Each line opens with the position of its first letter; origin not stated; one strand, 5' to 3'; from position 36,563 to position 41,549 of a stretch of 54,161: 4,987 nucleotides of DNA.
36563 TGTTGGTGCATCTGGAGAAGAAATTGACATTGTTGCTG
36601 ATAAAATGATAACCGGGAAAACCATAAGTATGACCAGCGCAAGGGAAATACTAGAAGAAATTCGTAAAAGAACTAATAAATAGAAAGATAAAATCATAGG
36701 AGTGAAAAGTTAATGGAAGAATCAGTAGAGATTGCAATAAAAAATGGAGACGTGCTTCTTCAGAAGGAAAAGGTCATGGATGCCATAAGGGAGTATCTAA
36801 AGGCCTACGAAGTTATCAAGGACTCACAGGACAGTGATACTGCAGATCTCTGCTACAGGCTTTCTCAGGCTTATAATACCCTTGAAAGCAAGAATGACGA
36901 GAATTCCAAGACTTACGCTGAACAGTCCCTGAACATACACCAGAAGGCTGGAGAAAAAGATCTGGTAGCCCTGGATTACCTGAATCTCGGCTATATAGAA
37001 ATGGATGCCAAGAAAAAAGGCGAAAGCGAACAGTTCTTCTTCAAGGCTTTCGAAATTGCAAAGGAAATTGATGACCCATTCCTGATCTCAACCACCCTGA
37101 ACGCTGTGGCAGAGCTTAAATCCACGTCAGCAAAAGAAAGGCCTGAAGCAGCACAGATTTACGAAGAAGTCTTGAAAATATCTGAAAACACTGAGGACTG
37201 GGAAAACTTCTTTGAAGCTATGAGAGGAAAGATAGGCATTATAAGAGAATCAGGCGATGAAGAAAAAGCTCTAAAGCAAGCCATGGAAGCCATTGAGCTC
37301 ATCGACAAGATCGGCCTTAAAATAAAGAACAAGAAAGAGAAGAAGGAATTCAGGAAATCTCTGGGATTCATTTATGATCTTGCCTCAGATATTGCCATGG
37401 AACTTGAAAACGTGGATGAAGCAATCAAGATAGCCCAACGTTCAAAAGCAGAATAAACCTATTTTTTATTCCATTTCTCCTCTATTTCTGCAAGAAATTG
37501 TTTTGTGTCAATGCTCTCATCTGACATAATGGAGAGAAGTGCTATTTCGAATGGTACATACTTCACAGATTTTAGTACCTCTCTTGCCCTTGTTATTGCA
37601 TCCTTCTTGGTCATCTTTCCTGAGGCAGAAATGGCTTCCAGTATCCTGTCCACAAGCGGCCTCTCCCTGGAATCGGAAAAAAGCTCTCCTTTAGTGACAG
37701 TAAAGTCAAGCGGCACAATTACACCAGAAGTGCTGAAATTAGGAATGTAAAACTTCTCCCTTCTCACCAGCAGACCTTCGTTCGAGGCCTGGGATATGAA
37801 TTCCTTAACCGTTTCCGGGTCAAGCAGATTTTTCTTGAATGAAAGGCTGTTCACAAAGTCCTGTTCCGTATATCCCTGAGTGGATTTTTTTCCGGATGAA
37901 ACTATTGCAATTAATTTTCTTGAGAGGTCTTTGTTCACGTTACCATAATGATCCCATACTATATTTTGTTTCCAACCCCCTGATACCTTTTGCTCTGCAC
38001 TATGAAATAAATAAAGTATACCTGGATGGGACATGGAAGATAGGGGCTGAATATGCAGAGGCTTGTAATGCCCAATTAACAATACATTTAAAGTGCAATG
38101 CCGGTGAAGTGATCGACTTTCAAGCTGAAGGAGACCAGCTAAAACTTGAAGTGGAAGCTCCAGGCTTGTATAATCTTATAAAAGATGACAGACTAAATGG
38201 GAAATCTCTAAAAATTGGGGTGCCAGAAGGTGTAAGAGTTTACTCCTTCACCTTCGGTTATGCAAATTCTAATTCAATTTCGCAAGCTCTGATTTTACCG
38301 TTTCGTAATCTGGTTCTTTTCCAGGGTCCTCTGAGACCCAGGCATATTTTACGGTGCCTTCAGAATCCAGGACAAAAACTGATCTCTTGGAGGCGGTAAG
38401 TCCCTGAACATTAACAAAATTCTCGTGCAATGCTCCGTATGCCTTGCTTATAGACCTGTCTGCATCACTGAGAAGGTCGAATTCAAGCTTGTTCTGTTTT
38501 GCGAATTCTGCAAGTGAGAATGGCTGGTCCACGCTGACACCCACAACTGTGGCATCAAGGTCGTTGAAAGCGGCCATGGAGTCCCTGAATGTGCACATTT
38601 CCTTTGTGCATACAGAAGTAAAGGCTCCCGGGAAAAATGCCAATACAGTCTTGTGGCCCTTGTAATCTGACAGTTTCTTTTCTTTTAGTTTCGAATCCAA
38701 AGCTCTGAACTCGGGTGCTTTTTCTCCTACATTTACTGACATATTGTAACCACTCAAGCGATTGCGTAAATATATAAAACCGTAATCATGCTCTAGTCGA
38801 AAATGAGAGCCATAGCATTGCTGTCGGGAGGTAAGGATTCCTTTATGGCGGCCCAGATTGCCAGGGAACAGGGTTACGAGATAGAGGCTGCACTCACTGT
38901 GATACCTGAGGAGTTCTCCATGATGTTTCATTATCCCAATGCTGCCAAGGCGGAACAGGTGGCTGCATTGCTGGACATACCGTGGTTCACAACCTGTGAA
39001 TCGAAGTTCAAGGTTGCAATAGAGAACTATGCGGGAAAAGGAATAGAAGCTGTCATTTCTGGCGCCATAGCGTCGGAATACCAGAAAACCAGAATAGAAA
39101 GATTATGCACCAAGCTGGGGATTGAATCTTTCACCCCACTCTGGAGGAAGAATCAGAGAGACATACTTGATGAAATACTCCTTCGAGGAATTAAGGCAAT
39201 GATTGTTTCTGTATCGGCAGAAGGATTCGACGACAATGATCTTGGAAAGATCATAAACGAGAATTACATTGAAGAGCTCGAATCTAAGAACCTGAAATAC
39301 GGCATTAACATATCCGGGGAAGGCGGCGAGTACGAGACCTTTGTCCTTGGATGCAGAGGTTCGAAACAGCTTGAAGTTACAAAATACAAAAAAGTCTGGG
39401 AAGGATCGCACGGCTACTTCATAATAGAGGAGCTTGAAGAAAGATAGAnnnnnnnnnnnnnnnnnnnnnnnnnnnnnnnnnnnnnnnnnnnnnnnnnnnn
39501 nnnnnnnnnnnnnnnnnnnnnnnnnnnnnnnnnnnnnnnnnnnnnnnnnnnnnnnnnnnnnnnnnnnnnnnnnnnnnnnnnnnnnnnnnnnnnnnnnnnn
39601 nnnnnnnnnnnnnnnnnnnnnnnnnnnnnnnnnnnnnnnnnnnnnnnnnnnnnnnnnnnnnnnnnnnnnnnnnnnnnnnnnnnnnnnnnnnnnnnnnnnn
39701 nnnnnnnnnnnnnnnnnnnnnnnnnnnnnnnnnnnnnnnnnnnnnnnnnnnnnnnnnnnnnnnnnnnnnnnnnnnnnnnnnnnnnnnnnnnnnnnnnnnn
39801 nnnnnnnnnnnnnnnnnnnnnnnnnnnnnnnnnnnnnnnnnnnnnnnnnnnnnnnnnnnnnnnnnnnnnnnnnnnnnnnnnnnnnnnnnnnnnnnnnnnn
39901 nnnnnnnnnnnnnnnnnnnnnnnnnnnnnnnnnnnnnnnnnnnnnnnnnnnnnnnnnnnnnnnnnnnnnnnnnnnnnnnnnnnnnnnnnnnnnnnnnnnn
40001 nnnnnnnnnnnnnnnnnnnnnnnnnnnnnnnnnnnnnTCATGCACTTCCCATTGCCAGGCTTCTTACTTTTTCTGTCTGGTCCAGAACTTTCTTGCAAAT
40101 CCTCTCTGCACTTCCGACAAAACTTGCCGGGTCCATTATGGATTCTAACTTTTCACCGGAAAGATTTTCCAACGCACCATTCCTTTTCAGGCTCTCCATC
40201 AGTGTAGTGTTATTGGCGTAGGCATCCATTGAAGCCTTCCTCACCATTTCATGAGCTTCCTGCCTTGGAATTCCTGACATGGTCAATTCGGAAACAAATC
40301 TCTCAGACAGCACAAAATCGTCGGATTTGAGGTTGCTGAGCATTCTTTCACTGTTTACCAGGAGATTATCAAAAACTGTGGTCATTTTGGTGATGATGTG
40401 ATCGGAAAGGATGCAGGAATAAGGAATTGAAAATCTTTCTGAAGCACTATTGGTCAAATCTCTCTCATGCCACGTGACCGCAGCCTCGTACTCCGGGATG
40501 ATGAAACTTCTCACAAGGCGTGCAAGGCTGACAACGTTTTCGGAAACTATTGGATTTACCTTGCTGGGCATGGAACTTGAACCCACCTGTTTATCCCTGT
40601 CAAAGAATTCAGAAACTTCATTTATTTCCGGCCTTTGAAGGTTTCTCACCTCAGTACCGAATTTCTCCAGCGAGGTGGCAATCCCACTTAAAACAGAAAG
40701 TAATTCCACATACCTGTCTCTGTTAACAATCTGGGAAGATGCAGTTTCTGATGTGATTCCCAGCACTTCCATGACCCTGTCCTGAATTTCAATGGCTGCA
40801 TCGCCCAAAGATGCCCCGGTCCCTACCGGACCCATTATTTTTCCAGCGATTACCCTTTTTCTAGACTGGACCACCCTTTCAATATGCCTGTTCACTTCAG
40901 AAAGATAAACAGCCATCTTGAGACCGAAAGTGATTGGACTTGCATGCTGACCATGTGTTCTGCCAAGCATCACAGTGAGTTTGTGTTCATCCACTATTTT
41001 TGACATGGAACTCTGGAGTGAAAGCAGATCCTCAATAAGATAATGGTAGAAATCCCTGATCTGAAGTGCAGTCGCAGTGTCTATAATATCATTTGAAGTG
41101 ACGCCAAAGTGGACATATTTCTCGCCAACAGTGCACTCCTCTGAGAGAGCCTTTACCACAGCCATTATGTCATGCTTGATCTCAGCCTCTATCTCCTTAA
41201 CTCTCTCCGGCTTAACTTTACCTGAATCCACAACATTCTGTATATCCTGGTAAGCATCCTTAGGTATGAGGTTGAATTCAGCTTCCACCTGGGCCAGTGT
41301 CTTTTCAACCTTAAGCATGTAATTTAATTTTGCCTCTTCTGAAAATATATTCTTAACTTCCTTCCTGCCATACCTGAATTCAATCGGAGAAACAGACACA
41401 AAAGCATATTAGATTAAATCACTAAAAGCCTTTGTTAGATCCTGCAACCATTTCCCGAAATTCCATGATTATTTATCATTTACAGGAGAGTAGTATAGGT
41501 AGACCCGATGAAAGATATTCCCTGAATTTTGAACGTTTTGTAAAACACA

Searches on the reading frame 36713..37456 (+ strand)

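Call 85: search_protein_families(library=pfam, proteins=[window:36713-37456:+], max_evalue=0.01)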
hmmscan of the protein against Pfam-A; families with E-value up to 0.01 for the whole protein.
window:36713-37456:+ (247 aa): 4 families
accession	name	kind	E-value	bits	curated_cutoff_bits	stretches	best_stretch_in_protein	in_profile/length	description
PF13424.12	TPR_12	-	8.2e-12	45.6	30.1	1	89-158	6-76/77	Tetratricopeptide repeat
PF13181.12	TPR_8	-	0.0003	21.2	25.7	0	89-117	4-32/34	Tetratricopeptide repeat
PF12081.13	GldM_1st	-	0.00041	20.8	25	1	129-217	25-114/194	GldM N-terminal domain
PF13374.12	TPR_10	-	0.00063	20.1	27.5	0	136-159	12-34/42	Tetratricopeptide repeat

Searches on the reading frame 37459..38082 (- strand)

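Call 85: search_protein_families(library=pfam, proteins=[window:37459-38082:-], max_evalue=0.01)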
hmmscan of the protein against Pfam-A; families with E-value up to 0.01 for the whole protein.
window:37459-38082:- (207 aa): 1 family
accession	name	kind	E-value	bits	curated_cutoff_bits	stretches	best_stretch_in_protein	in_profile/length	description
PF09999.14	DUF2240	-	4.3e-35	120.9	22.3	1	53-199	2-143/144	Uncharacterized protein conserved in archaea (DUF2240)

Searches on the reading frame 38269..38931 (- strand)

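Call 85: search_protein_families(library=pfam, proteins=[window:38269-38931:-], max_evalue=0.01)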
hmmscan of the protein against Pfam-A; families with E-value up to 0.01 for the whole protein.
window:38269-38931:- (220 aa): 3 families
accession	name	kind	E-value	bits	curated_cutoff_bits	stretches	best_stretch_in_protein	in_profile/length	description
PF00578.27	AhpC-TSA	-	1.6e-37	128.6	26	1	68-196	1-123/124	AhpC/TSA family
PF08534.16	Redoxin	-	5.9e-26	91.5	26.6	1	68-212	2-147/148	Redoxin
PF13911.12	AhpC-TSA_2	-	0.00097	19.9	27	1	120-166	7-53/114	AhpC/TSA antioxidant enzyme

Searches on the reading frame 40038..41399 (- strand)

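Call 84: search_protein_families(library=pfam, proteins=[window:40038-41399:-], max_evalue=0.0001)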
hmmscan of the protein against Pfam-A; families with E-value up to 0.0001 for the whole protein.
window:40038-41399:- (453 aa): 2 families
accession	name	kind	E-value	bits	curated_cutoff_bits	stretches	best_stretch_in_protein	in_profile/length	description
PF00206.25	Lyase_1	-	7.4e-53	180.4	27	1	15-294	10-308/312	Lyase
PF10397.14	ADSL_C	-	3.3e-18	66.2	32.7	1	362-438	2-79/79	Adenylosuccinate lyase C-terminus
